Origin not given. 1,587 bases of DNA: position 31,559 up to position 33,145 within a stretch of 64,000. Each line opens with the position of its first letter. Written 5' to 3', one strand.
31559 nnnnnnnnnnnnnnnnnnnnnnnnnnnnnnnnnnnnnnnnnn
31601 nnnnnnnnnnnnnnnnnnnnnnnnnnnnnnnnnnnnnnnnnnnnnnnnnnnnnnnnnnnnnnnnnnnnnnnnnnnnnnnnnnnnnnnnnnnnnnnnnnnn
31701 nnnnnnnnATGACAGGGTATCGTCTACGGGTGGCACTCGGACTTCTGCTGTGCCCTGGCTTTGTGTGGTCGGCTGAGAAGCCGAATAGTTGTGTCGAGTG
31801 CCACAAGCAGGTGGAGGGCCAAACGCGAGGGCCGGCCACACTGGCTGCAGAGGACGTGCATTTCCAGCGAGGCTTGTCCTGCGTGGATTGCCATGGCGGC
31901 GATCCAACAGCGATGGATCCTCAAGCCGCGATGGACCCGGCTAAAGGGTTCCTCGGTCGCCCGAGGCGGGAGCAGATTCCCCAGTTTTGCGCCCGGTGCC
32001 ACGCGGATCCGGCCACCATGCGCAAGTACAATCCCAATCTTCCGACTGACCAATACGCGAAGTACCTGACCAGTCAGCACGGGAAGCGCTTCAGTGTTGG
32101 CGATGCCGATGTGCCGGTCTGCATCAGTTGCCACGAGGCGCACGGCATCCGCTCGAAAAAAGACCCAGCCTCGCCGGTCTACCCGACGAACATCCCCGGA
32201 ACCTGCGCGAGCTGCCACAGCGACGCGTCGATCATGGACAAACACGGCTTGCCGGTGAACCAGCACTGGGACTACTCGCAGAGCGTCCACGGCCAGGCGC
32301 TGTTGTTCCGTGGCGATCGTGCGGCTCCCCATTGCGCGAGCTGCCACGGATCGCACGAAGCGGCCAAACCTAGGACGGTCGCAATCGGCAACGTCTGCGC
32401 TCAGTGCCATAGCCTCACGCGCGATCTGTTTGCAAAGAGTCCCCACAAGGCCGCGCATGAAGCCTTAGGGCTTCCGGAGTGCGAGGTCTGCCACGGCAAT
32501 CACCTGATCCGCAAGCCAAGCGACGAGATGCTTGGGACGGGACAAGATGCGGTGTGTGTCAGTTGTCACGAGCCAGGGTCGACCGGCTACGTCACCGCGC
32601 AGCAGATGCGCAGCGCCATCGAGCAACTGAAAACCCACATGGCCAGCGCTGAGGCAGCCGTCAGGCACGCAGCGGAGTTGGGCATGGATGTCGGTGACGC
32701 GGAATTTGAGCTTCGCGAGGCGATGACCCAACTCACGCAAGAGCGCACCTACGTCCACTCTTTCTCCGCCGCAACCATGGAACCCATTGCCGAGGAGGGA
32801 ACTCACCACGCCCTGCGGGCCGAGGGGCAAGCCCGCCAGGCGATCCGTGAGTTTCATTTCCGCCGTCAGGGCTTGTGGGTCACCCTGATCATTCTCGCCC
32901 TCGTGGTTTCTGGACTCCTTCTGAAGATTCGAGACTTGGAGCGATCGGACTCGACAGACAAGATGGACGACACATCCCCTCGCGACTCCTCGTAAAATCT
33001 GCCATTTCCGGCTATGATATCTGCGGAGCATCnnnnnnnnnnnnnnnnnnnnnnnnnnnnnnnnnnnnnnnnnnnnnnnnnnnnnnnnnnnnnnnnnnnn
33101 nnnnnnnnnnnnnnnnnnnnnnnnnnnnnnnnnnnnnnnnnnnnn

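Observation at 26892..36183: Candidate extracellular/periplasmic electron-transfer supercluster: MtrA-like multiheme cytochrome + 686-aa OM beta-barrel, Rieske/cyt b/9-heme complex, ImcH-like and CbcL-like quinone oxidoreductases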

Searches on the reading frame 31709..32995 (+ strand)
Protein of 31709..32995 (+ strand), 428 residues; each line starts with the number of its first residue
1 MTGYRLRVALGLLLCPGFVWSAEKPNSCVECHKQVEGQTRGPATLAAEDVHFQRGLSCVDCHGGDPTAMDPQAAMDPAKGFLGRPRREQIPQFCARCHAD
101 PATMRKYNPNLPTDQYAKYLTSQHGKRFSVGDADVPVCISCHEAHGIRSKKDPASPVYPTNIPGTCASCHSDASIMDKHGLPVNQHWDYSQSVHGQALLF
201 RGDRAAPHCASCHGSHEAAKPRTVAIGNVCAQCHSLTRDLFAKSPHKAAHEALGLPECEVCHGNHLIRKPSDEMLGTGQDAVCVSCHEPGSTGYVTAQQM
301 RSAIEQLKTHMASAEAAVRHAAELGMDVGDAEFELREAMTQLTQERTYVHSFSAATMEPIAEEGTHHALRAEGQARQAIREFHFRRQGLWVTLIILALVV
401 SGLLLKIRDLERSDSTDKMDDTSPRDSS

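Call 4: search_protein_families(library=pfam, proteins=[window:31709-32995:+], max_evalue=0.01)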
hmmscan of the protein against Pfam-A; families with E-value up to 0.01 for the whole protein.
window:31709-32995:+ (428 aa): 5 families
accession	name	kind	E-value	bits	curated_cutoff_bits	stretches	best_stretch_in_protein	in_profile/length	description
PF09699.15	Paired_CXXCH_1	-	1.4e-17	63.5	20.6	2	138-173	9-39/41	Doubled CXXCH motif (Paired_CXXCH_1)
PF14522.11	Cytochrome_C7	-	8.4e-15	54.8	24.8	2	24-98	12-66/67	Cytochrome c7 and related cytochrome c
PF14537.11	Cytochrom_c3_2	-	4.6e-12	46.7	25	2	50-171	1-79/79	Cytochrome c3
PF22678.1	Cytochrom_c_NrfB-like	-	1.8e-05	25.6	27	0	94-171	1-66/89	Cytochrome c-type protein NrfB-like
PF02085.21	Cytochrom_CIII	-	2.2e-05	25.1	22.9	0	208-287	32-101/101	Class III cytochrome C family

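Call 5: search_protein_families(library=ncbifam, proteins=[window:31709-32995:+], max_evalue=0.01)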
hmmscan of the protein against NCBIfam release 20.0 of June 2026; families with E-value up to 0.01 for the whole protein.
window:31709-32995:+ (428 aa): 6 families
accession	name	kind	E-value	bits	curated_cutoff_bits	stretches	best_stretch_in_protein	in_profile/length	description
TIGR03508.1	decahem_SO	subfamily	1.1e-11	44.7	192.2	1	26-302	3-234/258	DmsE family decaheme c-type cytochrome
TIGR01905.1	paired_CXXCH_1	subfamily_domain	2.8e-10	39.9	25.2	1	256-288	7-37/41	doubled CXXCH domain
NF040943.1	cytoc3_ExtM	equivalog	8.6e-06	24.3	800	1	12-99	6-80/599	selenite/tellurite reduction operon c-type cytochrome ExtM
NF008659.0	PRK11659.1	equivalog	5.1e-05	23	184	0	25-99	46-118/188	cytochrome c nitrite reductase pentaheme subunit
TIGR03507.1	decahem_SO1788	subfamily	5.5e-05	21.8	209.3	0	230-322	246-337/672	OmcA/MtrC family decaheme c-type cytochrome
TIGR03146.1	cyt_nit_nrfB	equivalog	0.00015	22.1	166.6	0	24-63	10-48/145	cytochrome c nitrite reductase pentaheme subunit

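Call 34: search_solved_structures(query=window:31709-32992:+, max_evalue=0.01, show_alignments=1)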
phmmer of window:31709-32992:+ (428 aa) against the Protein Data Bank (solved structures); distinct sequences matched with E-value up to 0.01: 1.
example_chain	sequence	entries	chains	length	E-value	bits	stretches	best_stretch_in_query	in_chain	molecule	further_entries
6i5b_A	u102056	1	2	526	0.0067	18.7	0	229-299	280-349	Uncharacterized protein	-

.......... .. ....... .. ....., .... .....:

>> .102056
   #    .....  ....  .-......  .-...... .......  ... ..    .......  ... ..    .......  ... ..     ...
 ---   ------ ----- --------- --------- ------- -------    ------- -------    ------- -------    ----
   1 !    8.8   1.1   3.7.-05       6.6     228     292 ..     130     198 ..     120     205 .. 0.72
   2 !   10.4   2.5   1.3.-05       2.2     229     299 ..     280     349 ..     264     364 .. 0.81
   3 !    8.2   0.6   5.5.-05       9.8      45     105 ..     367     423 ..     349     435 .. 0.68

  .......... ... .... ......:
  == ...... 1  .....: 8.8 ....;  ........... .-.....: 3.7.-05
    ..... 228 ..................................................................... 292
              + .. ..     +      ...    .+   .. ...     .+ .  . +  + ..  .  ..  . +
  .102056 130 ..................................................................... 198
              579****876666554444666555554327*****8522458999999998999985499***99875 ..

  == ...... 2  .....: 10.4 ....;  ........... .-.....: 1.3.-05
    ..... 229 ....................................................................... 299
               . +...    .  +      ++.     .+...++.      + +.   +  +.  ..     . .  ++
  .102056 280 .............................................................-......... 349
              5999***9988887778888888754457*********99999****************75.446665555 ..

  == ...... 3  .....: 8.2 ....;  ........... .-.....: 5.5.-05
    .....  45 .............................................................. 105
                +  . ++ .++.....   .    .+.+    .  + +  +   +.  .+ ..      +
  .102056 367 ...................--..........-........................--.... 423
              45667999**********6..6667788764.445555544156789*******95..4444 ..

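Call 60: search_protein_families(library=pfam, proteins=[P0126], max_evalue=0.1)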
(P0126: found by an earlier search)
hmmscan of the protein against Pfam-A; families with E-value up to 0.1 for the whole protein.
P0126 (518 aa): 8 families
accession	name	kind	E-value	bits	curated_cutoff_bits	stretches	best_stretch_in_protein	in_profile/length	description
PF01292.26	Ni_hydr_CYTB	-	1.8e-13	51.1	30.1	1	307-483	2-164/179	Prokaryotic cytochrome b561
PF14522.11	Cytochrome_C7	-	2.3e-12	47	24.8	3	100-166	12-66/67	Cytochrome c7 and related cytochrome c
PF14537.11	Cytochrom_c3_2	-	8.2e-09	36.2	25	2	39-81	20-65/79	Cytochrome c3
PF09699.15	Paired_CXXCH_1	-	9.2e-09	35.3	20.6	2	75-112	8-40/41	Doubled CXXCH motif (Paired_CXXCH_1)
PF22113.1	Mtrc-MtrF_II-IV_dom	-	1.1e-05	25.5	30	1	43-236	4-163/176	Outer membrane cytochrome MtrC/MtrF-like, domains II/IV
PF00684.25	DnaJ_CXXCXGXG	-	0.00011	22.8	32.7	0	127-173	12-55/65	DnaJ central domain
PF02085.21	Cytochrom_CIII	-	0.00016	22.4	22.9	1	62-166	19-101/101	Class III cytochrome C family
PF14358.11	DUF4405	-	0.00073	20.4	26.7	1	317-371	5-64/66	Domain of unknown function (DUF4405)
